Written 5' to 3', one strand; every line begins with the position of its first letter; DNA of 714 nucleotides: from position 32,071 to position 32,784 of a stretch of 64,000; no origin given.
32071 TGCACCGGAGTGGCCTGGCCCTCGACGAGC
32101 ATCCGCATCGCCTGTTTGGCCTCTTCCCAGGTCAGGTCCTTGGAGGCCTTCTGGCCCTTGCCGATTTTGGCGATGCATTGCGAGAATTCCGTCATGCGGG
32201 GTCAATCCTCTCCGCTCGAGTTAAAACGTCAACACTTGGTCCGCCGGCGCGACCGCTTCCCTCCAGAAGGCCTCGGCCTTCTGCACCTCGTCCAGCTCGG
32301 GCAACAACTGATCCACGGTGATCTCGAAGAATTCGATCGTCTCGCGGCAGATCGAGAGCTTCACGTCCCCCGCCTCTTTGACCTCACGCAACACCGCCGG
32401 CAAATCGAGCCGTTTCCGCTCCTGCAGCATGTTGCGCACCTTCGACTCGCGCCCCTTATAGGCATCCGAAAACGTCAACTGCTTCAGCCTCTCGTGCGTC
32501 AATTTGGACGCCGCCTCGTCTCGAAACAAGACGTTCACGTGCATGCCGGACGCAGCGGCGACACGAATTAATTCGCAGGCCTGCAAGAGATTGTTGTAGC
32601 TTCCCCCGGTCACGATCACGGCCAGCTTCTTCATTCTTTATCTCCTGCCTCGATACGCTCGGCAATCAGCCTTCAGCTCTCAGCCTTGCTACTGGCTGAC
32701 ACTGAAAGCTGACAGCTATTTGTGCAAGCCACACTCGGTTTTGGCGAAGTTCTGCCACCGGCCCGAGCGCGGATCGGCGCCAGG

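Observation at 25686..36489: Eleven-gene co-directional array that embeds sulfate assimilation in an apparent sulfur-relay / Fe-S context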

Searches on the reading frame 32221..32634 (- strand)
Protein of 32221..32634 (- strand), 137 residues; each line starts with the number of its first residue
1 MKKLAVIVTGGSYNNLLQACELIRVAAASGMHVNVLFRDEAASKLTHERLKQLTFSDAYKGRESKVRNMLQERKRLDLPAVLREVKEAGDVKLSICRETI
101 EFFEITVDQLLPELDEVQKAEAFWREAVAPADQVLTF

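Call 5: search_protein_families(library=pfam, proteins=[window:32221-32634:-], max_evalue=0.01)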
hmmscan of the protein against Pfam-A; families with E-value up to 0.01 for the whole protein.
window:32221-32634:- (137 aa): 2 families
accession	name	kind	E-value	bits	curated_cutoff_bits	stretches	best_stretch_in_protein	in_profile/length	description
PF02635.20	DsrE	-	4.6e-07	30.5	22.7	1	2-137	1-116/116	DsrE/DsrF-like family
PF13686.11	DrsE_2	-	5.5e-07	30.1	25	1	63-128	86-149/156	DsrE/DsrF/DrsH-like family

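Call 6: search_protein_families(library=ncbifam, proteins=[window:32221-32634:-], max_evalue=0.001)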
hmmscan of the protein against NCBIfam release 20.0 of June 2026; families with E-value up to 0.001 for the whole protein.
window:32221-32634:- (137 aa): 1 family
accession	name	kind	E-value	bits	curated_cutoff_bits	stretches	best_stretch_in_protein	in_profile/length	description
NF047629.1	SulfCarrDsrE2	equivalog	0.00029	21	210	0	80-123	104-146/159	sulfur carrier protein DsrE2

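Call 8: find_homologous_proteins(query=window:32221-32634:-)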
Query window:32221-32634:- (137 aa): 181 proteins with E <= 0.001 among 250 candidates; the best 120 are listed.
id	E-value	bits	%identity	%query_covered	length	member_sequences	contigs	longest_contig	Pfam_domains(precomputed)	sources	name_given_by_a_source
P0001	2.8e-81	288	100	100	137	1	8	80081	PF02635.21,PF13686.12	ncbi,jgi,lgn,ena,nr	ncbi:MAG: hypothetical protein FJ245_06490 [Nitrospira sp.]|nr:hypothetical protein [Nitrospira sp.]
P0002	5.0e-75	267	93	100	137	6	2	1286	PF02635.21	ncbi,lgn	-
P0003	1.3e-73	263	91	100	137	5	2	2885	PF02635.21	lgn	-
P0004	1.7e-73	262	91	100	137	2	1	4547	PF02635.21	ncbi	-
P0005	1.9e-73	262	91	100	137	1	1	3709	PF02635.21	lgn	-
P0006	3.7e-73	261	90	100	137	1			PF02635.21,PF13686.12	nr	nr:DsrE family protein [Nitrospirota bacterium]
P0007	2.5e-72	259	88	100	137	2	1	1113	PF02635.21,PF13686.12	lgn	-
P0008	5.4e-71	254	88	100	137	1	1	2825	PF02635.21,PF13686.12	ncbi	-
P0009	9.8e-70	250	86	100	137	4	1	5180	PF02635.21,PF13686.12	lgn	-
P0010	2.4e-69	249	85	100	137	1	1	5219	PF02635.21,PF13686.12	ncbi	-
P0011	2.4e-69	249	84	100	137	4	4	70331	PF02635.21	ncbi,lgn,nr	ncbi:MAG: DsrE family protein [Nitrospirota bacterium]|nr:DsrE family protein [Nitrospirota bacteriu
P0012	4.3e-69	248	84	100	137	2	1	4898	PF02635.21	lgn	-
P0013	4.8e-69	248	85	100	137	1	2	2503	PF02635.21,PF13686.12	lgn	-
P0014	2.4e-68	246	85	100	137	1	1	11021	-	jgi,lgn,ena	jgi:peroxiredoxin family protein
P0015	2.5e-68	246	84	100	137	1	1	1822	PF02635.21,PF13686.12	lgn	-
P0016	4.1e-64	232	78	100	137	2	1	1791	PF02635.21,PF13686.12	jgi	jgi:peroxiredoxin family protein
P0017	4.4e-63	229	79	100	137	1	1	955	PF02635.21,PF13686.12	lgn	-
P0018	4.5e-63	229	77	100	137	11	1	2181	PF02635.21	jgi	jgi:peroxiredoxin family protein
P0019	2.2e-62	227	77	100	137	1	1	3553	PF02635.21,PF13686.12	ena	-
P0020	2.4e-62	226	78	100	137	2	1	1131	PF02635.21,PF13686.12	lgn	-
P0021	1.4e-61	224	77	100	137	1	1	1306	PF02635.21,PF13686.12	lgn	-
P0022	4.1e-61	222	74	100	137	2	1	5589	PF02635.21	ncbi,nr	ncbi:MAG: hypothetical protein EPO64_03425 [Nitrospirae bacterium]|nr:MAG: hypothetical protein EPO6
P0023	5.3e-61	222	76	100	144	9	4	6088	PF02635.21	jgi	jgi:peroxiredoxin family protein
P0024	1.7e-60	221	76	100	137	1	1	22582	PF02635.21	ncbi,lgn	-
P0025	2.9e-60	220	72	100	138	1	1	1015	PF02635.21,PF13686.12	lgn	-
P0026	4.4e-60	219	72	100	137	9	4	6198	PF02635.21,PF13686.12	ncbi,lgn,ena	-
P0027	1.1e-59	218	76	99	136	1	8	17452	PF02635.21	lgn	-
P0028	5.9e-59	216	74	100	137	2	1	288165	PF02635.21,PF13686.12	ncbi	ncbi:MAG: DsrE family protein [Nitrospirota bacterium]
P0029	7.0e-59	215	74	100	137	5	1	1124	PF02635.21,PF13686.12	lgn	-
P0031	5.0e-58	213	72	100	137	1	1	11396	PF02635.21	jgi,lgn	jgi:peroxiredoxin family protein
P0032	6.5e-58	212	73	100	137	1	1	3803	PF02635.21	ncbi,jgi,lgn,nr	ncbi:MAG: DsrE family protein [Nitrospira sp.]|nr:DsrE family protein [Nitrospira sp.]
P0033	1.4e-57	211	71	100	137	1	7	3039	PF02635.21,PF13686.12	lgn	-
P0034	4.1e-57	210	70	100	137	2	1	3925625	PF02635.21,PF13686.12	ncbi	ncbi:DsrE family protein [Nitrospira sp. Kam-Ns4a]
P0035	1.2e-56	208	70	100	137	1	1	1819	PF02635.21,PF13686.12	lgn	-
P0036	2.5e-56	207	68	100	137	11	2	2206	PF02635.21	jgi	-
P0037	7.3e-56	206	68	100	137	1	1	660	PF02635.21,PF13686.12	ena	-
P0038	7.4e-56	206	66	100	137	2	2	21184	PF02635.21,PF13686.12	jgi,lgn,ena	-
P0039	1.8e-55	204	66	100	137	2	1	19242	PF02635.21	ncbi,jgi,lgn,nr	ncbi:MAG TPA: DsrE family protein [Nitrospiraceae bacterium]|jgi:peroxiredoxin family protein|nr:Dsr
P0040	1.8e-55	204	71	100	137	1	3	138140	PF02635.21,PF13686.12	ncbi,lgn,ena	-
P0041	2.9e-55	204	68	100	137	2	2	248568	PF02635.21,PF13686.12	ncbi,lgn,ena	-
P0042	4.3e-55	203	68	100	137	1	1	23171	PF02635.21,PF13686.12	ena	-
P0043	5.6e-55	203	69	100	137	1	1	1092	PF02635.21,PF13686.12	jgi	-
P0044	7.5e-55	202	66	100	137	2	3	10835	PF02635.21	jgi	jgi:peroxiredoxin family protein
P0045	1.4e-54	201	65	100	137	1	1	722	PF02635.21,PF13686.12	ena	-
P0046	2.6e-54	201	67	100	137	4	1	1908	PF02635.21,PF13686.12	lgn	-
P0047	6.4e-54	199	65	100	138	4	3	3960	PF02635.21,PF13686.12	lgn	-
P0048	1.1e-53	199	66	100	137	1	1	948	PF02635.21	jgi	jgi:peroxiredoxin family protein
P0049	1.2e-53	198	66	100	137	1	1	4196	PF02635.21,PF13686.12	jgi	jgi:peroxiredoxin family protein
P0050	1.7e-53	198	66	100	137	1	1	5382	PF02635.21,PF13686.12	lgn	-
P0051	1.9e-53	198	66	100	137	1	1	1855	PF13686.12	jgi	jgi:peroxiredoxin family protein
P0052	2.0e-53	198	65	100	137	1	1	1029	PF02635.21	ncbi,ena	-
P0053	2.1e-53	198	65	100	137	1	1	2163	PF02635.21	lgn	-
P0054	3.7e-53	197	66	100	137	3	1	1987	PF02635.21,PF13686.12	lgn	-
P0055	5.0e-53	196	65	100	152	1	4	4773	PF02635.21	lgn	-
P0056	8.0e-53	196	64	100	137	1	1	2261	PF02635.21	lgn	-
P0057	1.1e-52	195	65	100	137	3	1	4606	PF02635.21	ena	-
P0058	1.6e-52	195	66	100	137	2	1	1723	PF02635.21,PF13686.12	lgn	-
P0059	1.6e-52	195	64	100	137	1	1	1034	PF02635.21,PF13686.12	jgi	jgi:peroxiredoxin family protein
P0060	2.0e-52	194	64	100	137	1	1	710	PF02635.21,PF13686.12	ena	-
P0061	2.1e-52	194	66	100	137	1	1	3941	PF02635.21,PF13686.12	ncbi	-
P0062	2.3e-52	194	66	100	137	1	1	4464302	PF02635.21,PF13686.12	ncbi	ncbi:DsrE family protein [Candidatus Nitrospira bockiana]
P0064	2.6e-52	194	64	100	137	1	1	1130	PF02635.21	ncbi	-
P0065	2.6e-52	194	64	100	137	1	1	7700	PF02635.21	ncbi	ncbi:MAG: DsrE family protein [Nitrospiraceae bacterium]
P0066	3.9e-52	194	66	100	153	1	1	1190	PF02635.21,PF13686.12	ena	-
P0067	6.0e-52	193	64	100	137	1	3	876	PF02635.21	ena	-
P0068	6.3e-52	193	64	100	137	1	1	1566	PF02635.21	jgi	-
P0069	8.7e-52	192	64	100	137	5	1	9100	PF02635.21,PF13686.12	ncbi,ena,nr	ncbi:MAG: DsrE family protein [Nitrospiraceae bacterium]|nr:DsrE family protein [Nitrospiraceae bact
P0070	1.0e-51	192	63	100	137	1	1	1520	PF02635.21,PF13686.12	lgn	-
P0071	1.6e-51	192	64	100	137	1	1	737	PF02635.21,PF13686.12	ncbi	-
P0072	4.4e-51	190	64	100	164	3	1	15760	PF02635.21,PF13686.12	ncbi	-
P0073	4.4e-51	190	64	100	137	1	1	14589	PF02635.21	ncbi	-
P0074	7.3e-51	189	64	100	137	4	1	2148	PF02635.21,PF13686.12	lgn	-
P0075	2.2e-50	188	62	100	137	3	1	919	PF02635.21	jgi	-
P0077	2.5e-50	188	63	99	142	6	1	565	PF02635.21,PF13686.12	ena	-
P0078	3.6e-50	187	62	100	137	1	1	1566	PF02635.21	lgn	-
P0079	4.7e-50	187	62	100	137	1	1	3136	PF02635.21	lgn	-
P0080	1.0e-49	186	62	100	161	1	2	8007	PF02635.21,PF13686.12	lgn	-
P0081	1.4e-49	185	63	100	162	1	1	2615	PF02635.21,PF13686.12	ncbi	-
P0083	1.6e-49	185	62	100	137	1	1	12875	PF02635.21,PF13686.12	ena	-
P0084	1.9e-49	185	64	100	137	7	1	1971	PF02635.21,PF13686.12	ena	-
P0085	2.5e-49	184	62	100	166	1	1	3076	PF02635.21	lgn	-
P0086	4.5e-49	184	61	100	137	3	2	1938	PF02635.21,PF13686.12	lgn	-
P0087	4.7e-49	184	61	100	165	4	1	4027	PF13686.12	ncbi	-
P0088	7.0e-49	183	59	100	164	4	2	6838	PF02635.21,PF13686.12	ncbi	-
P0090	1.6e-48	182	61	100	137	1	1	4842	PF02635.21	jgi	jgi:peroxiredoxin family protein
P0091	1.9e-48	182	61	100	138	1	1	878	PF02635.21,PF13686.12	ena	-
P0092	2.2e-48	181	61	100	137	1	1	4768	PF02635.21,PF13686.12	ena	-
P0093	3.0e-48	181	60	100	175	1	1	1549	PF02635.21,PF13686.12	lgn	-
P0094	3.4e-48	181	61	100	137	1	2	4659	PF02635.21,PF13686.12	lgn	-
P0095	4.8e-48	180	60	100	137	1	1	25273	PF02635.21,PF13686.12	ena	-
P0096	5.9e-48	180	60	100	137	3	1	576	PF02635.21,PF13686.12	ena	-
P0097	6.0e-48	180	59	100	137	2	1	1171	PF02635.21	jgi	jgi:peroxiredoxin family protein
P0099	7.5e-48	180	61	100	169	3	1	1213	PF02635.21,PF13686.12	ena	-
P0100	8.1e-48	180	58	100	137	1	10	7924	PF02635.21,PF13686.12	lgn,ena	-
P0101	8.7e-48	179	61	100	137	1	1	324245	PF02635.21,PF13686.12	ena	-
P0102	9.1e-48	179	60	100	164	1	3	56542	PF02635.21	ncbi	-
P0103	9.1e-48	179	60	100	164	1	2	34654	PF02635.21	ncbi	-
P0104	1.0e-47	179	62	100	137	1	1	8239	PF02635.21,PF13686.12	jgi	jgi:peroxiredoxin family protein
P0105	1.1e-47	179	62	100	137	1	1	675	PF02635.21,PF13686.12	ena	-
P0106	1.3e-47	179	59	100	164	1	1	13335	PF02635.21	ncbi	-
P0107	2.1e-47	178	57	100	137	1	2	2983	PF02635.21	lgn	-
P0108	2.2e-47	178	61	100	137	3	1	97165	PF02635.21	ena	-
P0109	2.3e-47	178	61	100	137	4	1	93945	PF02635.21,PF13686.12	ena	-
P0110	2.4e-47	178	59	100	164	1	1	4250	PF02635.21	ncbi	-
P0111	2.9e-47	178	60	100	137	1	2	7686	PF02635.21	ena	-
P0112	3.3e-47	178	59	100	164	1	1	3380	PF02635.21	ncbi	-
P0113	4.0e-47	177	58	100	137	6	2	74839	PF02635.21,PF13686.12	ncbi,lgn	-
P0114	5.9e-47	177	60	100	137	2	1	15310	PF02635.21,PF13686.12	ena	-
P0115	7.5e-47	176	59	100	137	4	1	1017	PF02635.21,PF13686.12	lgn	-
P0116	9.1e-47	176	58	100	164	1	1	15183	PF02635.21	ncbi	-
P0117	9.4e-47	176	58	100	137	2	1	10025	PF02635.21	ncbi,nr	ncbi:MAG TPA: DsrE family protein [Nitrospiraceae bacterium]|nr:DsrE family protein [Nitrospiraceae 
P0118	1.0e-46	176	60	96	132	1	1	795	PF02635.21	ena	-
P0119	1.6e-46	175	58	100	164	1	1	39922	PF02635.21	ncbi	-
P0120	3.1e-46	174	61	96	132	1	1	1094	PF02635.21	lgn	-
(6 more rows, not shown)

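Call 10: find_related_loci(query=A1, collection=genome_contigs, flank=10000)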
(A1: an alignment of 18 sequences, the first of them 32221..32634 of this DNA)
Query A1 (137 aa) in genome_contigs; peptide patterns used: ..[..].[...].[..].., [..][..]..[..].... (x = any residue, [..] = any of these).
132 stretches matched a pattern; 72 encode a relative of the query (tblastn E <= 1e-3); 72 distinct loci.
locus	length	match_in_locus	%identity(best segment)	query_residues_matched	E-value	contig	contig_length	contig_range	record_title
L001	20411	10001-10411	92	1-137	2e-82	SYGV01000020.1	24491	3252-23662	MAG: Nitrospiraceae bacterium isolate F1-60-MAGs110 F1-60__c69666, whole genome shotgun sequence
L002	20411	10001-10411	84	1-137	2e-77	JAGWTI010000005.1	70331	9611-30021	MAG: Nitrospirota bacterium isolate REEB37 contig-150_336, whole genome shotgun sequence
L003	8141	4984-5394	83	1-137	1e-76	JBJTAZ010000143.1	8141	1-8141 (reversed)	MAG: Nitrospiraceae bacterium isolate samp_4332_semibin_237 samp_4332_1013012, whole genome shotgun sequence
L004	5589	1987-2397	74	1-137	2e-69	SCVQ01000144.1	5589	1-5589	MAG: Nitrospirae bacterium isolate GW928_bin.19 GW928_bin.19-11218, whole genome shotgun sequence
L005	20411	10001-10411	76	1-137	3e-69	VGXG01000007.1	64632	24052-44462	MAG: Nitrospira sp. isolate K_Offshore_80m_m2_121 K_Offshore_80m_m2_121_Ga0194132_10000783, whole genome shotgun sequenc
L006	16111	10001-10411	75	1-137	4e-68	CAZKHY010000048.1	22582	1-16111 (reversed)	MAG TPA_asm: uncultured Nitrospira sp. isolate SRP093762_co1_15 genome assembly, contig: NODE_1376_length_22582_cov_12.8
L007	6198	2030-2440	72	1-137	2e-67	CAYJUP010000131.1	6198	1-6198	MAG TPA_asm: uncultured Nitrospiraceae bacterium isolate ERP125453_co1_266 genome assembly, contig: NODE_16541_length_61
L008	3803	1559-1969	73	1-137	4e-66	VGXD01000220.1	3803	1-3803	MAG: Nitrospira sp. isolate M_DeepCast_65m_m2_186 M_DeepCast_65m_m2_186_Ga0194120_10042275, whole genome shotgun sequenc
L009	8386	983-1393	70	1-137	1e-65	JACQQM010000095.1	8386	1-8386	MAG: Nitrospirae bacterium isolate NC_groundwater_1333_Ag_S-0.2um_61_61 S_p2_S4_coassembly_k141_2389819, whole genome sh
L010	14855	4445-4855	69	1-137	1e-64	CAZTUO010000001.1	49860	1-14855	MAG TPA_asm: uncultured Nitrospira sp. isolate binchicken_co30_85 genome assembly, contig: NODE_681_length_49860_cov_4.3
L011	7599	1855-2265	68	1-137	9e-64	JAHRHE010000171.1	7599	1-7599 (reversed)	MAG: Nitrospirae bacterium isolate CR_Sed_300A_bin.24 scaffold_6357, whole genome shotgun sequence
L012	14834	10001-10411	68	1-137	1e-61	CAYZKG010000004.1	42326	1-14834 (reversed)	MAG TPA_asm: uncultured Nitrospira sp. isolate binchicken_co21_433 genome assembly, contig: NODE_252_length_42326_cov_7.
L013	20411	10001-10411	66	1-137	2e-60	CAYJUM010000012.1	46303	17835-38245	MAG TPA_asm: uncultured Nitrospirales bacterium isolate ERP125453_co1_463 genome assembly, contig: NODE_559_length_46303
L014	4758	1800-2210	63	1-137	2e-59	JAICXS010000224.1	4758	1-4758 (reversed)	MAG: Nitrospiraceae bacterium isolate LS_FP_2_bin.130 k141_1308202_length_4758_cov_7.0000, whole genome shotgun sequence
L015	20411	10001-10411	63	1-137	4e-59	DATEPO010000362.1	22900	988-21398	MAG TPA_asm: Nitrospiraceae bacterium isolate SMAG_U9023 k141_795993, whole genome shotgun sequence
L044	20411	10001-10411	54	1-137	5e-50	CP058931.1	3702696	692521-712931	MAG: Nitrospira sp. isolate DJ chromosome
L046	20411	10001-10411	55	1-137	5e-50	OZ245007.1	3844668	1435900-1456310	MAG: Nitrospirales bacterium isolate 19ccb834-f646-48bc-9748-f2f8cc2f9f8a genome assembly, chromosome: 1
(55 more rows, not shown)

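Call 17: search_solved_structures(query=A1, show_alignments=3, max_evalue=1)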
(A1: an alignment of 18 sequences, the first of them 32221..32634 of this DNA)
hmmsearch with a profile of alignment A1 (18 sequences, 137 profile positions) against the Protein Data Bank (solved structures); distinct sequences matched with E-value up to 1: 6.
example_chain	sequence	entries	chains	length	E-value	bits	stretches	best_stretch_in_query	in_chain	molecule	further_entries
2qs7_A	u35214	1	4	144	9.4e-10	41.8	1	2-124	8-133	Uncharacterized protein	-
3pnx_A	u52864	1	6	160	0.0002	24.5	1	39-117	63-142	Putative sulfurtransferase dsrE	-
8gac_A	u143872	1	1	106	0.16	15.1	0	12-34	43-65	CTLA-4 binder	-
8gab_A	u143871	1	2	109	0.41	13.8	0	12-34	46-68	CTLA-4 binder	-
6jfv_B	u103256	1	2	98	0.44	13.7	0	61-96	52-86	Keratin, type II cytoskeletal 5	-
3tnu_B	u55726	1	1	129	0.68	13.1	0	61-96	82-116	Keratin, type II cytoskeletal 5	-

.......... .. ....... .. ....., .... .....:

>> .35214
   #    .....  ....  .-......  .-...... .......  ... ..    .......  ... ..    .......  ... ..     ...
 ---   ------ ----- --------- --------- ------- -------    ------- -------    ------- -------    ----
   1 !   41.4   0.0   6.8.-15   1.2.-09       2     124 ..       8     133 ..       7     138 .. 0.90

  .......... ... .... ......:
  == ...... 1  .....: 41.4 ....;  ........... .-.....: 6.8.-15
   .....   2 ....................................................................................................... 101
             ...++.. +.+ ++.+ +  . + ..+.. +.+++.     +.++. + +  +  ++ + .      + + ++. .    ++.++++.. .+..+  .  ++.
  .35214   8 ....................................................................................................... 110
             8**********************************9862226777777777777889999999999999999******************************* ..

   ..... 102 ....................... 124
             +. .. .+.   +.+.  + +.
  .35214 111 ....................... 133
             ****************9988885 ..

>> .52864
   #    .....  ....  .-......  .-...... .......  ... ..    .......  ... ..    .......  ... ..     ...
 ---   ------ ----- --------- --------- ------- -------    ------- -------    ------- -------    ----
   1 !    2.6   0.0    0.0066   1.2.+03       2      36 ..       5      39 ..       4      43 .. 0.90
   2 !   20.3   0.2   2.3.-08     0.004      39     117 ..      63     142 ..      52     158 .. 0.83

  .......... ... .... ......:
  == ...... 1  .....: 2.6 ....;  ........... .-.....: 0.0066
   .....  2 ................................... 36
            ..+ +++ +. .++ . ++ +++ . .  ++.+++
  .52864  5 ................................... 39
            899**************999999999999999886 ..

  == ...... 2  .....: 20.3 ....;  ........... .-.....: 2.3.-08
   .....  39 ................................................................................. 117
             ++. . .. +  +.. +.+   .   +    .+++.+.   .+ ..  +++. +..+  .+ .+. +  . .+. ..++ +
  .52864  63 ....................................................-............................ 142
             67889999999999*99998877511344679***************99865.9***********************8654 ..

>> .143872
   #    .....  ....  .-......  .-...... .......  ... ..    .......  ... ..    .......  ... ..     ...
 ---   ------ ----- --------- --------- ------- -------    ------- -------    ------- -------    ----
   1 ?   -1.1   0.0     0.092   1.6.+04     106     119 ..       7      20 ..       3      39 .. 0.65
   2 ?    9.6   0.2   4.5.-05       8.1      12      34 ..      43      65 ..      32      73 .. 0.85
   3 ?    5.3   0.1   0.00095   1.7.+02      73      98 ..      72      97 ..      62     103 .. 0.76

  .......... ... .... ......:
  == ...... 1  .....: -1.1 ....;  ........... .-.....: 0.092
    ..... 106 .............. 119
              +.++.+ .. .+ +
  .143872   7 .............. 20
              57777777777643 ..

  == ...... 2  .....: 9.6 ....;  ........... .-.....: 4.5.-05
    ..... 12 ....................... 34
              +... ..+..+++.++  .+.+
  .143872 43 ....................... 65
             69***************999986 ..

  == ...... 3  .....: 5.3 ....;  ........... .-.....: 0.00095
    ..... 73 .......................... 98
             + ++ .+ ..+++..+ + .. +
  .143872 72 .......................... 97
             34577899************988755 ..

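Call 50: search_protein_families(library=pfam, proteins=[L044:942-2465:+, L044:2522-3442:+, L044:4035-4709:-, L044:5443-6081:-, L044:15756-16265:+, L044:16926-18095:+, L046:14218-14790:+, L046:16732-18000:+, L046:1275-2795:+, L046:4138-4926:-], max_evalue=0.0001)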
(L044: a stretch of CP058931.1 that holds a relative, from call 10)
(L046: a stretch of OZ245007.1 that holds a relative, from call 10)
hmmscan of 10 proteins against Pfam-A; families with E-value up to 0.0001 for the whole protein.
L044:942-2465:+ (507 aa): 2 families
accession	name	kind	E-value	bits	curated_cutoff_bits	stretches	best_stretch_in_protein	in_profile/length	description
PF08668.18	HDOD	-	1e-45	156.1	22.9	1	15-206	1-192/196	HDOD domain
PF00990.26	GGDEF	-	8.6e-40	136.6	23.8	1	337-494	4-161/161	Diguanylate cyclase, GGDEF domain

L044:2522-3442:+ (306 aa): 1 family
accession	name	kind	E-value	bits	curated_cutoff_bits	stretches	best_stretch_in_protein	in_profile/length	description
PF01112.23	Asparaginase_2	-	2.8e-77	260.3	27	1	10-297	1-302/309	Asparaginase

L044:4035-4709:- (224 aa): 2 families
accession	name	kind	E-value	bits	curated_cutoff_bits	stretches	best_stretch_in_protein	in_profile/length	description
PF00578.27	AhpC-TSA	-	2.7e-42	144.1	26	1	77-205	1-123/124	AhpC/TSA family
PF08534.16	Redoxin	-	2.3e-25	89.5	26.6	1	76-212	1-137/148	Redoxin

L044:5443-6081:- (212 aa): 2 families
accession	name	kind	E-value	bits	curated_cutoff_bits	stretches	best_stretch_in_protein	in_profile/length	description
PF05911.16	FPP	-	8.6e-06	24.7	40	1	43-197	627-774/871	Filament-like plant protein, long coiled-coil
PF07889.17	DUF1664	-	3.4e-05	24.3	34.6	0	114-196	37-119/124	Protein of unknown function (DUF1664)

L044:15756-16265:+ (169 aa): 2 families
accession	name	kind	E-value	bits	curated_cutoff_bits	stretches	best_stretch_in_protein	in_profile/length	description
PF00961.24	LAGLIDADG_1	-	6.2e-06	27.5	23.1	1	30-113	3-86/102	LAGLIDADG endonuclease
PF14528.11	LAGLIDADG_3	-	4.2e-05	24.2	22.5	1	24-96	3-71/82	LAGLIDADG-like domain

L044:16926-18095:+ (389 aa): 3 families
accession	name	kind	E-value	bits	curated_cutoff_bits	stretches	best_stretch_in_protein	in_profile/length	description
PF13784.11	Fic_N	-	1.2e-25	89.7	26.7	1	43-121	4-81/82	Fic/DOC family N-terminal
PF02661.23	Fic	-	3.1e-20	73.3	24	1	129-234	1-93/93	Fic/DOC family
PF12802.13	MarR_2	-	8e-05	23.2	27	0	323-360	13-51/61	MarR family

L046:14218-14790:+ (190 aa): 1 family
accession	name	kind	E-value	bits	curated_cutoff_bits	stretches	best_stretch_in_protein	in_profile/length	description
PF13640.12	2OG-FeII_Oxy_3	-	1.3e-12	48.9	27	1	100-189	2-97/98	2OG-Fe(II) oxygenase superfamily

L046:16732-18000:+ (422 aa): 4 families
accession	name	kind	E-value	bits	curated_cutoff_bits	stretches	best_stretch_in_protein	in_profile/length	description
PF02384.22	N6_Mtase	-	7.6e-92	308.4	20.4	1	157-415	2-248/311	N-6 DNA Methylase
PF12161.14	HsdM_N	-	8.1e-26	91.7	24.5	1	14-144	1-134/135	HsdM N-terminal domain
PF07669.17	Eco57I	-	2.2e-05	25.1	25.3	1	256-371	52-170/171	Eco57I restriction-modification methylase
PF05175.20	MTS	-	2.2e-05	24.6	23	1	191-290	21-110/170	Methyltransferase small domain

L046:1275-2795:+ (506 aa): 3 families
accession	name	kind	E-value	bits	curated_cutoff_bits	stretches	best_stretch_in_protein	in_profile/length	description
PF08668.18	HDOD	-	3.8e-48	164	22.9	1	15-208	1-195/196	HDOD domain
PF00990.26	GGDEF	-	1.5e-42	145.5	23.8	1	335-493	3-161/161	Diguanylate cyclase, GGDEF domain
PF24898.2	GGDEF_GdpP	-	7.7e-05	23.4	30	0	410-498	42-120/126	Cyclic-di-AMP phosphodiesterase GdpP-like, GGDEF domain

L046:4138-4926:- (262 aa): 1 family
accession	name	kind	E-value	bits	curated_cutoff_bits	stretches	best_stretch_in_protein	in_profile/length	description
PF12762.13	DDE_Tnp_IS1595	-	1e-31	110.5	27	1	102-242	1-153/153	ISXO2-like transposase domain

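Call 93: predict_structure(alignment_id=A1)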
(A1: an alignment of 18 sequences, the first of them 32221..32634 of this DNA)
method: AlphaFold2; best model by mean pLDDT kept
length: 137 residues; sequences in the alignment: 18
mean_pLDDT: 94.6   pTM: 0.87
mean pLDDT of the five models: 94.6, 77.9, 73.4, 66.6, 66.4
residues with pLDDT >= 90: 117; 70-90: 20; 50-70: 0; < 50: 0
segments of 3 or more residues with pLDDT < 50: none
pLDDT, mean of each block of 10 residues (from residue 1): 96 94 96 98 94 89 90 89 96 98 96 97 97 96
secondary structure, 60 per line:
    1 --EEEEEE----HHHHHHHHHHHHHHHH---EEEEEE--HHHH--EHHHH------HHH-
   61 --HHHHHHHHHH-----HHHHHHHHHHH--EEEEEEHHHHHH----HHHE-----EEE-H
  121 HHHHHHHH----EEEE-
elements in order: E3-8 H13-28 E32-37 H40-43 H47-50 H63-72 H78-88 E91-96 H97-102 E116-118 H120-128 E133-136
